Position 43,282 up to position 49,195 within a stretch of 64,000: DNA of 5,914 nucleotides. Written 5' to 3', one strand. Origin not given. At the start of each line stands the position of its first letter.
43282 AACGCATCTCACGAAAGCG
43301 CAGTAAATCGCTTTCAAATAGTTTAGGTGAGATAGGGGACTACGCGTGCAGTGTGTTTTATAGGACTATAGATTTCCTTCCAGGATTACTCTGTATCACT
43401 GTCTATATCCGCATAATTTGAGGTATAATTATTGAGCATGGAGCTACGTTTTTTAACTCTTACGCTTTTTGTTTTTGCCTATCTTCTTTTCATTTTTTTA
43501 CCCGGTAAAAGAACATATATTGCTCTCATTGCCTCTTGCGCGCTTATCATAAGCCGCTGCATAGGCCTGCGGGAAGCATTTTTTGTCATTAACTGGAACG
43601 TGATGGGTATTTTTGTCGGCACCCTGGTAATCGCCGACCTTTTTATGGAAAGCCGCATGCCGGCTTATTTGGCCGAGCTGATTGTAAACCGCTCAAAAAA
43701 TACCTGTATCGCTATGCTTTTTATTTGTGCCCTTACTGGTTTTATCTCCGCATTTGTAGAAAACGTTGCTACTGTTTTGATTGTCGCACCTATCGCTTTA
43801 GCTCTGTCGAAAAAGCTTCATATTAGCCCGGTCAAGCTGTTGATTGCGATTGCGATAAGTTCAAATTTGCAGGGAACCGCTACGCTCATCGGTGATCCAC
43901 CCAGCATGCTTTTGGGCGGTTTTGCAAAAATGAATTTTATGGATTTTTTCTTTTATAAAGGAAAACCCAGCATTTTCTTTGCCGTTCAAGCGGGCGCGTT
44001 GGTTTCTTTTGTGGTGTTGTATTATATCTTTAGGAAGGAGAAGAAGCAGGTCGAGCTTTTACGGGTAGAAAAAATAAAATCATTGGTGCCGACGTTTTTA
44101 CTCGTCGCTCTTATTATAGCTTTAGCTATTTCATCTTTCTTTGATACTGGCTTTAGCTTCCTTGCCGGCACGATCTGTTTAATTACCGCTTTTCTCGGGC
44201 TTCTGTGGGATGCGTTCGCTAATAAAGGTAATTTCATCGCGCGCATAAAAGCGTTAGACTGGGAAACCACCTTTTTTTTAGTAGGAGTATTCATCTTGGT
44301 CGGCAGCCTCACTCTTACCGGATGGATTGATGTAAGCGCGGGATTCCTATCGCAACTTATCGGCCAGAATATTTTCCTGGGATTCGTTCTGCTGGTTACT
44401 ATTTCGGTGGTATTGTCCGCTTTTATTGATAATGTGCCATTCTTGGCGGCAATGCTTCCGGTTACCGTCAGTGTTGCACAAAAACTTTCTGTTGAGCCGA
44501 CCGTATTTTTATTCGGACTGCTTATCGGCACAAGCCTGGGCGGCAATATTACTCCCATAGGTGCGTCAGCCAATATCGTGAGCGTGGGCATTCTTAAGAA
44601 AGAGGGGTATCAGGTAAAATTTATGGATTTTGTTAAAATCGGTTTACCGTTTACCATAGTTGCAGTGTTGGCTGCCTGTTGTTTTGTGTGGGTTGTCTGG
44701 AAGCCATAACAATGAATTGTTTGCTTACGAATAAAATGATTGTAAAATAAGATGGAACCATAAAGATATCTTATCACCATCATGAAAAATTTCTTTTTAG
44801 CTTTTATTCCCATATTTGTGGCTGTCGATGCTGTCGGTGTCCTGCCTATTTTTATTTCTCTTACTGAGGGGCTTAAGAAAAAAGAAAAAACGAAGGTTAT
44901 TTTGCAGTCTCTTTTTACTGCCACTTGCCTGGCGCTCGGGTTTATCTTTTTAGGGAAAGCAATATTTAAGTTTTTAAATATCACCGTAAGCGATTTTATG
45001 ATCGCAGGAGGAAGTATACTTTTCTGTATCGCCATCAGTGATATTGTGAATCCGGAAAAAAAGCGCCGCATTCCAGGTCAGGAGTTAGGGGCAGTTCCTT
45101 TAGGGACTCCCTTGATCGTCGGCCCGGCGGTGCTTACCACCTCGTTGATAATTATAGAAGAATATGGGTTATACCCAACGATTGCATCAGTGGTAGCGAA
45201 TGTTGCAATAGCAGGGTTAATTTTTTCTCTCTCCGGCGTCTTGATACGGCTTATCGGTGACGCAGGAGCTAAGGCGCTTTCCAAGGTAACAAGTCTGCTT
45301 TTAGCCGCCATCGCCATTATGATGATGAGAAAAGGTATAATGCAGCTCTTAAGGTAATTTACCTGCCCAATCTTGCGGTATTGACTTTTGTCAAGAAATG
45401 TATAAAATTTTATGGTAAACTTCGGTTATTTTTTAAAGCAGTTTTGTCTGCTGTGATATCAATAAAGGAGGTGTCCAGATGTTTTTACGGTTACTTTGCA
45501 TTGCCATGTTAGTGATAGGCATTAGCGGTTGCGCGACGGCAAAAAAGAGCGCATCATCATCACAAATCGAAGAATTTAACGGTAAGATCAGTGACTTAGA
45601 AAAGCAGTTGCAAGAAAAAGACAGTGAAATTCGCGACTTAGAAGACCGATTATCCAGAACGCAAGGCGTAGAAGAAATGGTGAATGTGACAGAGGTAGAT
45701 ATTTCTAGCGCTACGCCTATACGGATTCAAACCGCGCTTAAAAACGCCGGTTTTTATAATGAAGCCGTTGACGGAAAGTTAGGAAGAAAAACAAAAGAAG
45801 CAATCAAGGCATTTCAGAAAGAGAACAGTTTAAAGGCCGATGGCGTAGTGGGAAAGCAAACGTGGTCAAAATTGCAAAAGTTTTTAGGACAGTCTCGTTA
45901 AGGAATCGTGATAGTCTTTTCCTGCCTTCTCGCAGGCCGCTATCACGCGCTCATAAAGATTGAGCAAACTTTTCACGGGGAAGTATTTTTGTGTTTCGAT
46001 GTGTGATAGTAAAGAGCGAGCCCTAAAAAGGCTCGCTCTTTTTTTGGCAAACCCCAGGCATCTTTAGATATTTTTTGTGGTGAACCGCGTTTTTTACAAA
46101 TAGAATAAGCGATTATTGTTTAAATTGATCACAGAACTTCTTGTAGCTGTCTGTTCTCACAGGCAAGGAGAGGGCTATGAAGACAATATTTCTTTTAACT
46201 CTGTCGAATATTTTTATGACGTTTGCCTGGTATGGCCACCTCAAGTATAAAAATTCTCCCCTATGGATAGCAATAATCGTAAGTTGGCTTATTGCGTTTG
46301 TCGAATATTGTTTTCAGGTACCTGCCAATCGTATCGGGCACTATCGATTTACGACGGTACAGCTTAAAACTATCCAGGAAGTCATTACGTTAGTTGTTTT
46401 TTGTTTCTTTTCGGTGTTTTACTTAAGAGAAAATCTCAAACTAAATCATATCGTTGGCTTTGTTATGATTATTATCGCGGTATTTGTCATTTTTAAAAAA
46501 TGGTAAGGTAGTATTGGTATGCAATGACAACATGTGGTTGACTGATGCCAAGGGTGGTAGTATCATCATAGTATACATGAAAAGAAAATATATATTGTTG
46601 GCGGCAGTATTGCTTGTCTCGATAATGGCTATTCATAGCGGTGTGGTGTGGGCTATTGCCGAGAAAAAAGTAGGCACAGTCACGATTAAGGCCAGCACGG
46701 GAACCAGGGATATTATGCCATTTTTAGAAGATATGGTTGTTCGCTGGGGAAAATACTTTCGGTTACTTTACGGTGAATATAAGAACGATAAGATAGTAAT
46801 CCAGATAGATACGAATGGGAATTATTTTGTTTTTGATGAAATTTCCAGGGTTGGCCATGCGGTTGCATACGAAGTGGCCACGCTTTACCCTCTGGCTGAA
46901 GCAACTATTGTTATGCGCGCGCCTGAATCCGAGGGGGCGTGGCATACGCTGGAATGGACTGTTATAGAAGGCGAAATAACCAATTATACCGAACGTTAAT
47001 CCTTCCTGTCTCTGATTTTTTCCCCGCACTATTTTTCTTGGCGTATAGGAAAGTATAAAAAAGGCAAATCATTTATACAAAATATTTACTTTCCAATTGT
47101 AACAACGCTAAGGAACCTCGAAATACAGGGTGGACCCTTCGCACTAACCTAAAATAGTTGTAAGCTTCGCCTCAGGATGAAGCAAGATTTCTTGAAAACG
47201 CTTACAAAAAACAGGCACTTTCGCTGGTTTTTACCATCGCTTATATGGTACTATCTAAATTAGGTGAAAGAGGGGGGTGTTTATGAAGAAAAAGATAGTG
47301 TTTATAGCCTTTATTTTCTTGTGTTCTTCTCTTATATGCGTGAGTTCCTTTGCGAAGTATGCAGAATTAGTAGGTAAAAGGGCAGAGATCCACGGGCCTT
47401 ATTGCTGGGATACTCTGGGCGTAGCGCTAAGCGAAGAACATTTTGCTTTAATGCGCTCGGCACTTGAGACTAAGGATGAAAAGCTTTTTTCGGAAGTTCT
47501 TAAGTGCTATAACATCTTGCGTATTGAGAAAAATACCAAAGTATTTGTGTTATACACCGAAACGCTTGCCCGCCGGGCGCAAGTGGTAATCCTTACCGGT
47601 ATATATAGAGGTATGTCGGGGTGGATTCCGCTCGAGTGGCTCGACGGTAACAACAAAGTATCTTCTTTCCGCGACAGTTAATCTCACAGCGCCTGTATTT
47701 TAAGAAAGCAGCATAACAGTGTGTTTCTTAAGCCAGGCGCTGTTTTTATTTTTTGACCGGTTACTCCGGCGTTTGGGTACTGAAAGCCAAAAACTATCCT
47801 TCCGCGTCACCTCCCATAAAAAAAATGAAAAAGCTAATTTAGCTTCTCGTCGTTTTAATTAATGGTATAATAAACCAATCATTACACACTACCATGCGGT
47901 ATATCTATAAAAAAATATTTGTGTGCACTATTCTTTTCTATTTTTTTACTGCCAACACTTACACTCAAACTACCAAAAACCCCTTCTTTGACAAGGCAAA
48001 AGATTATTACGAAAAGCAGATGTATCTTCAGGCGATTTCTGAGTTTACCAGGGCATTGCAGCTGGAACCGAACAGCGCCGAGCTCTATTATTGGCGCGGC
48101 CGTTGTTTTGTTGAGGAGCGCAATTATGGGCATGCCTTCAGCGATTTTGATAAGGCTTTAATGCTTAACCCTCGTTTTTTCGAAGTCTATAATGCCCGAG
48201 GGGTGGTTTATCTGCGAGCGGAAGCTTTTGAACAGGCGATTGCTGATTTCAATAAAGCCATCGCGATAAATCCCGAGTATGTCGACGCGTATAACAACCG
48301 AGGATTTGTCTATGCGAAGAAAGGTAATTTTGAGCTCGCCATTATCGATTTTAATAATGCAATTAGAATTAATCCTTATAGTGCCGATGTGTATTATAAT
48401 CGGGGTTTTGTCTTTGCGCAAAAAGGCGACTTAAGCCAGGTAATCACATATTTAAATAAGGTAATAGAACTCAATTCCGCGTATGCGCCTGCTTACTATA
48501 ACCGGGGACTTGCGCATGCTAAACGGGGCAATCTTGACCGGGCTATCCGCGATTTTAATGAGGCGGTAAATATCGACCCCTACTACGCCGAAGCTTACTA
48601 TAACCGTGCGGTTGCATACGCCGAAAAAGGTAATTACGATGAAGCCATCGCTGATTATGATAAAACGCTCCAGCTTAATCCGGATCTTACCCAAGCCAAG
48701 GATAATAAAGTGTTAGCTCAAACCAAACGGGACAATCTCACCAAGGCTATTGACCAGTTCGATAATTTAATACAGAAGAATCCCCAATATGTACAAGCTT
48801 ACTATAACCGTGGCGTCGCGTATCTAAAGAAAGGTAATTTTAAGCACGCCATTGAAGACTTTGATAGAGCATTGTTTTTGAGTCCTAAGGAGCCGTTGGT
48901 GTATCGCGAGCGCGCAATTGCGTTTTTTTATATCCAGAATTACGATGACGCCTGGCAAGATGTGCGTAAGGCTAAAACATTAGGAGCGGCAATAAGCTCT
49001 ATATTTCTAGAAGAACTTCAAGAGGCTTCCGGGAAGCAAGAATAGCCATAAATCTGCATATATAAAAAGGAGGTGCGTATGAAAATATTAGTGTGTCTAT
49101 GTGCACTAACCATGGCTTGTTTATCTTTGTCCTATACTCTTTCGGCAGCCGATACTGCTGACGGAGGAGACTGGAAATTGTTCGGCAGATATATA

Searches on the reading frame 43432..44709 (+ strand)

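Call 17: search_protein_families(library=ncbifam, proteins=[window:43432-44709:+], max_evalue=0.00001)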
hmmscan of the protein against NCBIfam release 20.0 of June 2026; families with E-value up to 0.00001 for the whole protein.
window:43432-44709:+ (425 aa): 5 families
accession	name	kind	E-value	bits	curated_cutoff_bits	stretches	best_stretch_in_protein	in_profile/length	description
TIGR00785.1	dass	subfamily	2.1e-25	89.4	198.6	2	7-163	249-412/444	DASS family sodium-coupled anion symporter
NF040989.1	MamN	equivalog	2e-22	79.5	500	1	7-307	4-309/437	magnetosome biogenesis transporter MamN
NF011980.0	PRK15445.1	subfamily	2.5e-20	72.9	457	1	8-415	4-418/430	arsenical efflux pump membrane protein ArsB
NF033877.0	arsB_Sta_pI258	exception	1.2e-18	67.5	760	1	6-413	2-416/429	arsenite efflux transporter membrane subunit ArsB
TIGR00935.1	2a45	subfamily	1.2e-18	67.5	415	1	8-417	2-418/426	arsenite/antimonite efflux transporter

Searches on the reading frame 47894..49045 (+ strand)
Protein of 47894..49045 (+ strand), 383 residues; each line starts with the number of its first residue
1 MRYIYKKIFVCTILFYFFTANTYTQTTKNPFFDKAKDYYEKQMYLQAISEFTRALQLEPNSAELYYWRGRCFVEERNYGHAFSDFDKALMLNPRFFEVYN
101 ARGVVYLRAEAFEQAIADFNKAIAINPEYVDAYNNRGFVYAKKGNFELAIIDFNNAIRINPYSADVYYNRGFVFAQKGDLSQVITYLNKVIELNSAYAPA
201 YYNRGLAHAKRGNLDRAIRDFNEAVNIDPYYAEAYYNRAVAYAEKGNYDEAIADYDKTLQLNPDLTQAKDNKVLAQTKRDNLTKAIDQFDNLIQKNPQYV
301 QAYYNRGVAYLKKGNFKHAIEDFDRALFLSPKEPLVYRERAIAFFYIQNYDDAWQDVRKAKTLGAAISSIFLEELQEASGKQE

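Call 17: search_protein_families(library=ncbifam, proteins=[window:47894-49045:+], max_evalue=0.00001)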
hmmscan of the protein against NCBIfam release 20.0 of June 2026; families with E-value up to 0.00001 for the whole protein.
window:47894-49045:+ (383 aa): 27 families (the best 25 are shown)
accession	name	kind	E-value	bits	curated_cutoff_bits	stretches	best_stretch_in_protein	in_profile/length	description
NF040959.1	MamA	equivalog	2.9e-47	160.8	200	2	198-351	37-188/204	magnetosome protein MamA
NF008391.2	PRK11189.1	equivalog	8.4e-39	133.8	250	4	6-145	6-148/297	lipoprotein NlpI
TIGR02917.1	PEP_TPR_lipo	equivalog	1.9e-34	118.7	312.2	1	35-363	97-426/899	XrtA/PEP-CTERM system TPR-repeat protein PrsT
NF047558.1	TPR_END_plus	domain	2e-34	117.3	32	1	234-275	1-43/56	TPR end-of-group domain-containing protein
TIGR02521.1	type_IV_pilW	equivalog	6.2e-34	117.6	154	2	101-236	36-173/234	type IV pilus biogenesis/stability protein PilW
TIGR00990.1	3a0801s09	subfamily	7.5e-32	110.7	757.25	4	45-159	382-496/615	mitochondrial import receptor subunit TOM70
NF033762.1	social_mot_Tgl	equivalog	2.9e-26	92.4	225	2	46-219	49-225/252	social motility TPR repeat lipoprotein Tgl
NF033758.1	gliding_GltE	equivalog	7.1e-25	87.8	225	2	51-191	211-352/411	adventurous gliding motility TPR repeat lipoprotein GltE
TIGR02552.1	LcrH_SycD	equivalog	5.6e-20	71.4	104.8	0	281-360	33-112/136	SycD/LcrH family type III secretion system chaperone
NF047371.1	FlcA_CTERM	equivalog_domain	2.6e-19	69.2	300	2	197-285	121-209/646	periplasmic flagellar collar protein FlcA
NF002725.1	PRK02603.1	equivalog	3.2e-19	69.6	143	1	197-282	34-122/173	photosystem I assembly protein Ycf3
NF007302.0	PRK09782.1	equivalog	1.3e-18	66.5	1223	0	111-189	594-671/990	phage receptor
NF047507.1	TPR_BatC_Lepto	exception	3.4e-18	65.9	175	1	202-271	62-135/214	TPR repeat-containing protein BatC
TIGR02795.1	tol_pal_ybgF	equivalog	2.6e-13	50.6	90.1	0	267-328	3-67/119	tol-pal system protein YbgF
NF008520.0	PRK11447.1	equivalog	1.9e-12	45.8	858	0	203-307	274-377/1157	cellulose synthase complex outer membrane protein BcsC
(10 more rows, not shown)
